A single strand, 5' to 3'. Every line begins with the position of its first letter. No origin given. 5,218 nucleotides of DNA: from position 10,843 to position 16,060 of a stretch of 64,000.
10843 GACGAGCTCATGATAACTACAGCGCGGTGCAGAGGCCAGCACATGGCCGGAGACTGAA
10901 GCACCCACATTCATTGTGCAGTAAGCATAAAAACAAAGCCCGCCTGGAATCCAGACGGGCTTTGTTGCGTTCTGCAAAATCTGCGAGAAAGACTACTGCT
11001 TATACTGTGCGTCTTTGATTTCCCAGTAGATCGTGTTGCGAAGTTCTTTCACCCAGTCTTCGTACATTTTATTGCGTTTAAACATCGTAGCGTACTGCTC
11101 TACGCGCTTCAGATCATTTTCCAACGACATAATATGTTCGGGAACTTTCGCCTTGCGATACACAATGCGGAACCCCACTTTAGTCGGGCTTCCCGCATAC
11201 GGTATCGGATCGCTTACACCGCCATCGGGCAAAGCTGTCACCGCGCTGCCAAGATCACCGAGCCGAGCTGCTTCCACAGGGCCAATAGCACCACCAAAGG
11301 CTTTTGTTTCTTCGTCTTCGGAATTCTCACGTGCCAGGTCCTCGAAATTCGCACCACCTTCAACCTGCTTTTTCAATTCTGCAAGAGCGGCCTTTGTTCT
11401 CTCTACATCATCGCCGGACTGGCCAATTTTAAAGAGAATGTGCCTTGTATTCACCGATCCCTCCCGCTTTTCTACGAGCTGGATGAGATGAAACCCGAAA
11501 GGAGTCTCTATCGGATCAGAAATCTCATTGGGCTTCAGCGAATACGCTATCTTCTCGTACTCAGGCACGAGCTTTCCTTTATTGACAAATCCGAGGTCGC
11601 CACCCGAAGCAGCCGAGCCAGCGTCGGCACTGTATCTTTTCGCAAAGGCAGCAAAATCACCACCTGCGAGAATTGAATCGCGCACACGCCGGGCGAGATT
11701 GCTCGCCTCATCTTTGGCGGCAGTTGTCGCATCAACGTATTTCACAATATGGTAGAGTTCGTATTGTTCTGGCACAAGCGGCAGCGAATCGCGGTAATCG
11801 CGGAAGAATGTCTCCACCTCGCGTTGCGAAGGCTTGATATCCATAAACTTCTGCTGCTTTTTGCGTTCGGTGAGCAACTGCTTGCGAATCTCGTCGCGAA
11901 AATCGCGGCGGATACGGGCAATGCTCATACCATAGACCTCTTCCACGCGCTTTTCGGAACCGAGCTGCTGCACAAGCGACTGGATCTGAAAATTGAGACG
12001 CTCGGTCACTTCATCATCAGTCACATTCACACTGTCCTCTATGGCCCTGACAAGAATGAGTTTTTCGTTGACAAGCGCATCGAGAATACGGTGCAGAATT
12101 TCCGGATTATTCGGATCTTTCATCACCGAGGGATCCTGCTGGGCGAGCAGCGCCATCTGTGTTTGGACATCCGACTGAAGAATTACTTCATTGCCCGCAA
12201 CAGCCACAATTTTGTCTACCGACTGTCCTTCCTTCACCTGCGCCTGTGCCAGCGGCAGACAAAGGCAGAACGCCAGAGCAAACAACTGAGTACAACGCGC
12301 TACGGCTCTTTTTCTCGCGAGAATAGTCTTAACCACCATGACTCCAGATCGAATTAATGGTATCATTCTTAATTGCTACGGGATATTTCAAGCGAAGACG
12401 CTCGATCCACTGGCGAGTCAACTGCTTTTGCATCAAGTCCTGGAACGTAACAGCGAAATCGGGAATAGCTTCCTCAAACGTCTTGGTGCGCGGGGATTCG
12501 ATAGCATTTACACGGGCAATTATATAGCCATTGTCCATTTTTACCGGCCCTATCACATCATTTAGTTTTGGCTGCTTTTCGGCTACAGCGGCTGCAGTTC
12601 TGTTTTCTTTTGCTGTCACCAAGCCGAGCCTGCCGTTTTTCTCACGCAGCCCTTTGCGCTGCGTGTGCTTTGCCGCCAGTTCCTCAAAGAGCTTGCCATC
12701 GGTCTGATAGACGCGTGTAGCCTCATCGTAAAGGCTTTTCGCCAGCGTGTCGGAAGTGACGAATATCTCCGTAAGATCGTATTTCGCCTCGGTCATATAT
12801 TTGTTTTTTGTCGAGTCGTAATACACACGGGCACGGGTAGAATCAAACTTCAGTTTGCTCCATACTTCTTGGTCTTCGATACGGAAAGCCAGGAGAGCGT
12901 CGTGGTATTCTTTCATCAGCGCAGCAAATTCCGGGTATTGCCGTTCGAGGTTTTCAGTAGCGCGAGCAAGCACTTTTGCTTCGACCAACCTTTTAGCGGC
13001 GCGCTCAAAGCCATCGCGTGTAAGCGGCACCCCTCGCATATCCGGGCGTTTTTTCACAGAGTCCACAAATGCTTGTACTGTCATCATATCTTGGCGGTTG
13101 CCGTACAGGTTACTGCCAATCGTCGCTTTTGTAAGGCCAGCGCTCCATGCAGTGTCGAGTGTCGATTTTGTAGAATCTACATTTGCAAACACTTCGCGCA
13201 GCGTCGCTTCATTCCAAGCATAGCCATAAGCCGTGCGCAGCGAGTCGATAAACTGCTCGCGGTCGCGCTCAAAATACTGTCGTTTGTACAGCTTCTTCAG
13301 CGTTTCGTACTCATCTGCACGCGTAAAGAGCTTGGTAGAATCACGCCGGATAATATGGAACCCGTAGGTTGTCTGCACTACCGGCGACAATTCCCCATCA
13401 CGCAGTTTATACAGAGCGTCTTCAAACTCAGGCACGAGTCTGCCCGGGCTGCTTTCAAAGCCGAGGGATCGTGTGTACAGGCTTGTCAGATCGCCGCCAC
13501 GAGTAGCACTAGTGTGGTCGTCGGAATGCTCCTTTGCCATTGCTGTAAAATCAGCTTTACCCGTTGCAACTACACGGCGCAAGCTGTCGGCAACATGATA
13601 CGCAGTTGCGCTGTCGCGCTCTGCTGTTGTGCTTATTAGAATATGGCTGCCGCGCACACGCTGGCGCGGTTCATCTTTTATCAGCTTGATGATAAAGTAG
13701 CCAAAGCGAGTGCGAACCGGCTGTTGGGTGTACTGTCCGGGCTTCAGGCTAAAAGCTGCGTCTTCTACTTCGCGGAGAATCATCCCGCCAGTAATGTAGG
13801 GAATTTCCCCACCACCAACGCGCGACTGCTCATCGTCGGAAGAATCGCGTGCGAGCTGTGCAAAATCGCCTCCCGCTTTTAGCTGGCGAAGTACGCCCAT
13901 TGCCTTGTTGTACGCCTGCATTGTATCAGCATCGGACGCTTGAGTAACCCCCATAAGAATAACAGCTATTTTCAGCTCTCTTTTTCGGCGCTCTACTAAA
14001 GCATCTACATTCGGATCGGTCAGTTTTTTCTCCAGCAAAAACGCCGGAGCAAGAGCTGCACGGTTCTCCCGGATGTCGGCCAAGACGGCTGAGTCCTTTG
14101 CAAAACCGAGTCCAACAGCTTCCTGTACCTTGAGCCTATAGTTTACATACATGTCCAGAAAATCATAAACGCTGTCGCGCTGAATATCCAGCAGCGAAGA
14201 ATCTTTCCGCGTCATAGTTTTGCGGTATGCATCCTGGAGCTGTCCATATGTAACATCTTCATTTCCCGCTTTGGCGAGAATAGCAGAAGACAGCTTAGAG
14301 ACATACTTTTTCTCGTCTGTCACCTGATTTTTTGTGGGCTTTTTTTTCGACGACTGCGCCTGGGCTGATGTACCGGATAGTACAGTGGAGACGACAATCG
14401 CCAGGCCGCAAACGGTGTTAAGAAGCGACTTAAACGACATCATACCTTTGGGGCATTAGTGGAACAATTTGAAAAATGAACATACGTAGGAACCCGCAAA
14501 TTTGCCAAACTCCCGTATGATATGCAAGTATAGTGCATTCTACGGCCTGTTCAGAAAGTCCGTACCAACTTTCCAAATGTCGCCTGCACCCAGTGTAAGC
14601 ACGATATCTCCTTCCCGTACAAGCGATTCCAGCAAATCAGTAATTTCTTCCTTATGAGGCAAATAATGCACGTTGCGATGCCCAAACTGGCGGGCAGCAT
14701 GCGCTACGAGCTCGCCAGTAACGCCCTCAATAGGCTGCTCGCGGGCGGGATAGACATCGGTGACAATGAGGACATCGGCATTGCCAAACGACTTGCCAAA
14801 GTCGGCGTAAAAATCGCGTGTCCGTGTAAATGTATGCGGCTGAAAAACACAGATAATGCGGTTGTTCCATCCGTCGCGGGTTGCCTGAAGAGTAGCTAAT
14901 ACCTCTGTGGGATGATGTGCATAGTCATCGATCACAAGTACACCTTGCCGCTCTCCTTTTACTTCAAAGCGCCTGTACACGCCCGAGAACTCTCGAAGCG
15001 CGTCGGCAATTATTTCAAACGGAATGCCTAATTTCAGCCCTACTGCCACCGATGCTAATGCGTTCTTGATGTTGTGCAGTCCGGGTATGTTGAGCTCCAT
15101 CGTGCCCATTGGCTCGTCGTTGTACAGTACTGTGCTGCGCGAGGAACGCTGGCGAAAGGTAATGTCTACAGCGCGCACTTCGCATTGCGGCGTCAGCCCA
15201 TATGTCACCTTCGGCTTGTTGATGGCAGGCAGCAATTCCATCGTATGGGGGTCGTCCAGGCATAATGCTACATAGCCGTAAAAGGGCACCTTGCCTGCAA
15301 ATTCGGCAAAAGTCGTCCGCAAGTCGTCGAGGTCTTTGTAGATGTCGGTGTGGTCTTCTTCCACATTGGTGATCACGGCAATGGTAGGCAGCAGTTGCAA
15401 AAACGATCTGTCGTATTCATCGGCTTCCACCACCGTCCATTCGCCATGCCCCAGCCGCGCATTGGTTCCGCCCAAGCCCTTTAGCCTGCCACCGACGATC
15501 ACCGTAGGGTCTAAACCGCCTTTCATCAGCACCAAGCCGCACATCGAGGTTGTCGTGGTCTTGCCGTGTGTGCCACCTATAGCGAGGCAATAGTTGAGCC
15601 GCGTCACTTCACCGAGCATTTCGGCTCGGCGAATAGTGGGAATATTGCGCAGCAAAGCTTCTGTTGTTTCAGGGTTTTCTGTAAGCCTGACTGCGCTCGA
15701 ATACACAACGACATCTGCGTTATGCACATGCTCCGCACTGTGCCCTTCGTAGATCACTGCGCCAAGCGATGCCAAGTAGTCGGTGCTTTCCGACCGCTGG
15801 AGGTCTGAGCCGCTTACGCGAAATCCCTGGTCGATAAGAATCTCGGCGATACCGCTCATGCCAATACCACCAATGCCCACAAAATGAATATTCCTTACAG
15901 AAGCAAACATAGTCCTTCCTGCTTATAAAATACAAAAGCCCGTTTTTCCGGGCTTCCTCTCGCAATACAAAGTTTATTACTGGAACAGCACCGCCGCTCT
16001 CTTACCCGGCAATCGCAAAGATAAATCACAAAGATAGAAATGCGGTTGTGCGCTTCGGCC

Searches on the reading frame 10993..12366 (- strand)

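Call 34: search_protein_families(library=pfam, proteins=[window:10993-12366:-], max_evalue=0.001)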
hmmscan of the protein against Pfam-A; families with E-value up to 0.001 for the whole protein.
window:10993-12366:- (457 aa): 5 families
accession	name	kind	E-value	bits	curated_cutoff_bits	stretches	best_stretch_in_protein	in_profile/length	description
PF00639.27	Rotamase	-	1.2e-40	138.8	21.7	2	206-297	1-95/97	PPIC-type PPIASE domain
PF13616.12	Rotamase_3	-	9.2e-38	129.8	22.5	2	200-301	14-116/116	PPIC-type PPIASE domain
PF13145.12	Rotamase_2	-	1.8e-17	64.7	27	2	179-304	1-112/121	PPIC-type PPIASE domain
PF09312.16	SurA_N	-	2.7e-08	34.4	30.8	1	50-166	1-114/118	SurA N-terminal domain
PF13624.11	SurA_N_3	-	1.8e-06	28.3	27.2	1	29-167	21-159/162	SurA-like N-terminal domain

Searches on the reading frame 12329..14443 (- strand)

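Call 34: search_protein_families(library=pfam, proteins=[window:12329-14443:-], max_evalue=0.001)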
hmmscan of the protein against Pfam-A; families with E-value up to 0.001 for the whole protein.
window:12329-14443:- (704 aa): 3 families
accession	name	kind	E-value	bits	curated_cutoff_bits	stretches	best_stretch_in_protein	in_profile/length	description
PF00639.27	Rotamase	-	1.7e-51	173.6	21.7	3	267-368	1-96/97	PPIC-type PPIASE domain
PF13616.12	Rotamase_3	-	2.1e-50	170.6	22.5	3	261-366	14-111/116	PPIC-type PPIASE domain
PF13145.12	Rotamase_2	-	1.8e-25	90.5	27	3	539-659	7-119/121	PPIC-type PPIASE domain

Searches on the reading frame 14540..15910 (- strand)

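Call 34: search_protein_families(library=pfam, proteins=[window:14540-15910:-], max_evalue=0.001)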
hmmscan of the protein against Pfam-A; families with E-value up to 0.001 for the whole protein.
window:14540-15910:- (456 aa): 3 families
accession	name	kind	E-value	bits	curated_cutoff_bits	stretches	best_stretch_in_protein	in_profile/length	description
PF01225.30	Mur_ligase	-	4.7e-27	94.6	21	1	7-106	1-94/95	Mur ligase family, catalytic domain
PF02875.26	Mur_ligase_C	-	4.6e-26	92.6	28.4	1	313-443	1-127/127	Mur ligase, glutamate ligase domain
PF08245.18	Mur_ligase_M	-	7.2e-23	82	24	1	111-290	1-199/200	Mur ligase middle domain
